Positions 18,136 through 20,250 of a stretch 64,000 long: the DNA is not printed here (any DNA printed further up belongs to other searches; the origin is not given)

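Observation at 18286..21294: Acyltransferase-3 (OafA-type) domain fused in-frame to one copy of the unknown GT-C-like family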

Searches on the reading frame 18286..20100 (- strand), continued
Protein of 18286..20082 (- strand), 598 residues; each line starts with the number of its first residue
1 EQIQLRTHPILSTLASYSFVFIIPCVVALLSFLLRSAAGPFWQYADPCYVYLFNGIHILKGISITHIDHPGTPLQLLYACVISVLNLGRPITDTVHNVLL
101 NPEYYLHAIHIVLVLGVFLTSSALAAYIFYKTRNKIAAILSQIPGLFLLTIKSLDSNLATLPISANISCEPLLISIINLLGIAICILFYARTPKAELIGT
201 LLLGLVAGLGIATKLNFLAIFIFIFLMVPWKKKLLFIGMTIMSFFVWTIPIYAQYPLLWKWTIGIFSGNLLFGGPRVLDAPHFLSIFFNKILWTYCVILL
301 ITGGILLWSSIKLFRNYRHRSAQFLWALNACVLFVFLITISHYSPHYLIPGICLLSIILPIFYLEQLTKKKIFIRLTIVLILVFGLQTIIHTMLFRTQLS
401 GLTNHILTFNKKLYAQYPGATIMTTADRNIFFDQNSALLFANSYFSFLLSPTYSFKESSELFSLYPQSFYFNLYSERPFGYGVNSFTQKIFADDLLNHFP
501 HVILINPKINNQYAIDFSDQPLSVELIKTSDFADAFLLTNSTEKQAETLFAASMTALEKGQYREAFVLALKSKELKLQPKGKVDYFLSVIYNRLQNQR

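Call 48: search_protein_families(library=pfam, alignment_id=A6, max_evalue=0.00001)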
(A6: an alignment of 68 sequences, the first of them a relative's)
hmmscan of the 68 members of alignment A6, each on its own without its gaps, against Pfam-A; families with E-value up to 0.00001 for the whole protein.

A. member 1, L001:7103-8560:- (485 aa): 2 families
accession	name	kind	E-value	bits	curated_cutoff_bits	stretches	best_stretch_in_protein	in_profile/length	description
PF00999.27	Na_H_Exchanger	-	1.6e-55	188.9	26.2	1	17-387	3-373/375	Sodium/hydrogen exchanger, transmembrane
PF02080.26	TrkA_C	-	2.1e-13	50.4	27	1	419-483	4-70/71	TrkA-C domain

B. families by the number of members that match (of 68 scanned): 59 families (the first 25 are shown)
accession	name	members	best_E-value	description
PF00535.33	Glycos_transf_2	16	2.9e-31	Glycosyl transferase family 2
PF08241.18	Methyltransf_11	14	6.1e-14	Methyltransferase domain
PF13489.12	Methyltransf_23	13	5.5e-16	Methyltransferase domain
PF10111.15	Glyco_tranf_2_2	13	3.4e-09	Glycosyltransferase like family 2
PF13649.12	Methyltransf_25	12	1.5e-14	Methyltransferase domain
PF13847.12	Methyltransf_31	11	8.1e-16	Methyltransferase domain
PF08242.18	Methyltransf_12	11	5.6e-13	Methyltransferase domain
PF13641.12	Glyco_tranf_2_3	10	3.6e-09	Glycosyltransferase like family 2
PF13231.12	PMT_2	4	3e-09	Dolichyl-phosphate-mannose-protein mannosyltransferase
PF00588.24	SpoU_methylase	3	6.2e-18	SpoU rRNA Methylase family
PF00759.25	Glyco_hydro_9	3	4.5e-17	Glycosyl hydrolase family 9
PF02927.20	CelD_N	3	4.6e-09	Cellulase N-terminal ig-like domain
PF17167.11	Glyco_hydro_94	2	4e-164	Glycosyl hydrolase 94 superfamily, catalytic domain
PF06165.18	GH94_b-supersand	2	2.7e-86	Glycosyl hydrolase 94, supersandwich domain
PF01894.22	UPF0047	2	1.2e-39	Uncharacterised protein family UPF0047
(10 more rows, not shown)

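Call 49: search_protein_families(library=pfam, alignment_id=A7, max_evalue=0.00001)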
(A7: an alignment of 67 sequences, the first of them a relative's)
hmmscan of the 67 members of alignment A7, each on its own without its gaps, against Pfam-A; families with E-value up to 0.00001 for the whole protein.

A. member 1, L001:10498-11901:+ (467 aa): 9 families
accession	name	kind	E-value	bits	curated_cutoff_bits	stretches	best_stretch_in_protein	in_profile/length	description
PF00535.33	Glycos_transf_2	-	3e-20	73.3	23.3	1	233-372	1-132/168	Glycosyl transferase family 2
PF13489.12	Methyltransf_23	-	4.6e-14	52.9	27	1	23-176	5-149/164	Methyltransferase domain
PF13649.12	Methyltransf_25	-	5.1e-12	46.8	27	1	45-119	1-86/97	Methyltransferase domain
PF08242.18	Methyltransf_12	-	1.5e-09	38.9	30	1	46-129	1-95/98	Methyltransferase domain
PF13847.12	Methyltransf_31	-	2.2e-09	37.6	27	1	41-138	3-113/145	Methyltransferase domain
PF08241.18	Methyltransf_11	-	2.7e-09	38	21.2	1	46-120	1-81/95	Methyltransferase domain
PF10111.15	Glyco_tranf_2_2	-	1.7e-08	34.8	27.3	1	233-353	1-124/276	Glycosyltransferase like family 2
PF13641.12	Glyco_tranf_2_3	-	4.9e-08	33.7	27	1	232-368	3-140/230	Glycosyltransferase like family 2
PF07021.18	MetW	-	1.5e-06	28.4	21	1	38-185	10-159/193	Methionine biosynthesis protein MetW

B. families by the number of members that match (of 67 scanned): 102 families (the first 25 are shown)
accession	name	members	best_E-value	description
PF16363.11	GDP_Man_Dehyd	4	1.6e-144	GDP-mannose 4,6 dehydratase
PF01370.27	Epimerase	4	1e-73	NAD dependent epimerase/dehydratase family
PF00535.33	Glycos_transf_2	4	7.8e-26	Glycosyl transferase family 2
PF00270.35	DEAD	3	1.7e-52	DEAD/DEAH box helicase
PF00271.37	Helicase_C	3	7.3e-27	Helicase conserved C-terminal domain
PF01073.25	3Beta_HSD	3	3.6e-26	3-beta hydroxysteroid dehydrogenase/isomerase family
PF04321.23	RmlD_sub_bind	3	1.3e-16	RmlD substrate binding domain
PF13641.12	Glyco_tranf_2_3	3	1e-12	Glycosyltransferase like family 2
PF13578.12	Methyltransf_24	3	1.4e-11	Methyltransferase domain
PF10111.15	Glyco_tranf_2_2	3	3.9e-11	Glycosyltransferase like family 2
PF04851.21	ResIII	3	8.5e-10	Type III restriction enzyme, res subunit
PF06089.17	Asparaginase_II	2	3.9e-108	L-asparaginase II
PF01266.30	DAO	2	1.1e-51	FAD dependent oxidoreductase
PF10861.13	DUF2784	2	2.3e-36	Protein of Unknown function (DUF2784)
PF03062.24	MBOAT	2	2.3e-36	MBOAT, membrane-bound O-acyltransferase family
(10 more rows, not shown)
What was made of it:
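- Donor pathway: GT2 is the commonest immediate neighbour, in 20 of 135 flanking ORFs, usually with a SAM-methyltransferase (calls 48, 49).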

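Call 51: find_related_loci(query=A3, collection=metagenome_contigs, flank=6000)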
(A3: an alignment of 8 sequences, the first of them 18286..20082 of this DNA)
Query A3 (598 aa) in metagenome_contigs; peptide patterns used: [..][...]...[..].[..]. (x = any residue, [..] = any of these).
276 stretches matched a pattern; 178 encode a relative of the query (tblastn E <= 1e-3); the best 80 are kept; 79 distinct loci.
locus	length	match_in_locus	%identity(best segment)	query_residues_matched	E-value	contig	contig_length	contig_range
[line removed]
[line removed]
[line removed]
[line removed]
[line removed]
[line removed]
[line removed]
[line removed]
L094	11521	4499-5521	30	46-384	1e-34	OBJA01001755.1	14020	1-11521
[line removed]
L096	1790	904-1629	36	23-261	8e-34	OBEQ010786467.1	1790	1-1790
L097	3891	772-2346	29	20-513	4e-30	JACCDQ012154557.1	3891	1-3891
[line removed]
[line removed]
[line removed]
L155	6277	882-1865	26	36-364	1e-20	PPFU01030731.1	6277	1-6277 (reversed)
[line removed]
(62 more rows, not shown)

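Call 54: search_protein_families(library=pfam, proteins=[L063:4909-6678:+, L155:3-815:+, L163:5993-7252:+, L163:446-1840:+, L039:11555-13492:-, L081:7217-8305:+, L081:11851-12915:+], max_evalue=0.001)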
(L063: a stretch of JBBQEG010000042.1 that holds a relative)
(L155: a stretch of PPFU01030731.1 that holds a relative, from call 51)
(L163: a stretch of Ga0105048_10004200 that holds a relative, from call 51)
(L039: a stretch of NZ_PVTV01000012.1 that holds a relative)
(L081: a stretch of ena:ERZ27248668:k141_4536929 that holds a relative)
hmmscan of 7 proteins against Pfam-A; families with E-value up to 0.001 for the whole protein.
L063:4909-6678:+ (590 aa): 6 families
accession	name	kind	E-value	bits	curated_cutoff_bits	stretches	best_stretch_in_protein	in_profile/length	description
PF13489.12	Methyltransf_23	-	5.6e-17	62.4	27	1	319-476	20-162/164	Methyltransferase domain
PF00535.33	Glycos_transf_2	-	2.2e-16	60.7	23.3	1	48-220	2-166/168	Glycosyl transferase family 2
PF08241.18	Methyltransf_11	-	4.2e-08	34.2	21.2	1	326-423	1-94/95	Methyltransferase domain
PF08242.18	Methyltransf_12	-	1.4e-07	32.6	30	1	326-422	1-98/98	Methyltransferase domain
PF13649.12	Methyltransf_25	-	2.5e-06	28.5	27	1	326-420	2-97/97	Methyltransferase domain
PF13641.12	Glyco_tranf_2_3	-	5.6e-05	23.7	27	1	45-173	2-128/230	Glycosyltransferase like family 2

L155:3-815:+ (271 aa): 4 families
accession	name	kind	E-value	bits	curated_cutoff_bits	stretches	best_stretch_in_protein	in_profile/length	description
PF13489.12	Methyltransf_23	-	4.6e-17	62.7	27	1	3-157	23-162/164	Methyltransferase domain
PF08241.18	Methyltransf_11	-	2.1e-08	35.2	21.2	1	7-104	1-94/95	Methyltransferase domain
PF08242.18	Methyltransf_12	-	5e-08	34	30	1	7-103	1-98/98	Methyltransferase domain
PF13649.12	Methyltransf_25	-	2.9e-06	28.3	27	1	7-101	2-97/97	Methyltransferase domain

L163:5993-7252:+ (420 aa): 1 family
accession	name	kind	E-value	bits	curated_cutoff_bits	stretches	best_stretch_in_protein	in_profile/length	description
PF01757.29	Acyl_transf_3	-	5.5e-23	82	31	1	23-363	4-321/326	Acyltransferase domain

L163:446-1840:+ (465 aa): 1 family
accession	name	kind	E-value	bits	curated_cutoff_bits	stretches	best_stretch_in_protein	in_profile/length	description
PF01757.29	Acyl_transf_3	-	1.6e-26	93.6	31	1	74-413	4-320/326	Acyltransferase domain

L039:11555-13492:- (646 aa): 2 families
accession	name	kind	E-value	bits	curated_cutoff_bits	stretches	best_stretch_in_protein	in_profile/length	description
PF19040.6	SGNH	-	1.5e-30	107.1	27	1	424-638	12-247/248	SGNH domain (fused to AT3 domains)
PF01757.29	Acyl_transf_3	-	5.2e-26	91.9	31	1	20-345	2-325/326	Acyltransferase domain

L081:7217-8305:+ (362 aa): 1 family
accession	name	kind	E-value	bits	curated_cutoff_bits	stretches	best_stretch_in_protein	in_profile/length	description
PF01757.29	Acyl_transf_3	-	1.1e-32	113.9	31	1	13-339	1-318/326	Acyltransferase domain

L081:11851-12915:+ (354 aa): 1 family
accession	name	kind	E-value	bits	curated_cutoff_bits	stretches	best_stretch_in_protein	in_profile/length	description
PF01757.29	Acyl_transf_3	-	1.2e-21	77.6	31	1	3-330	6-317/326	Acyltransferase domain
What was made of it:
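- N-terminal fusion of this module to other cytoplasm-ending partners (GT2-MTase) occurs naturally (call 54).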
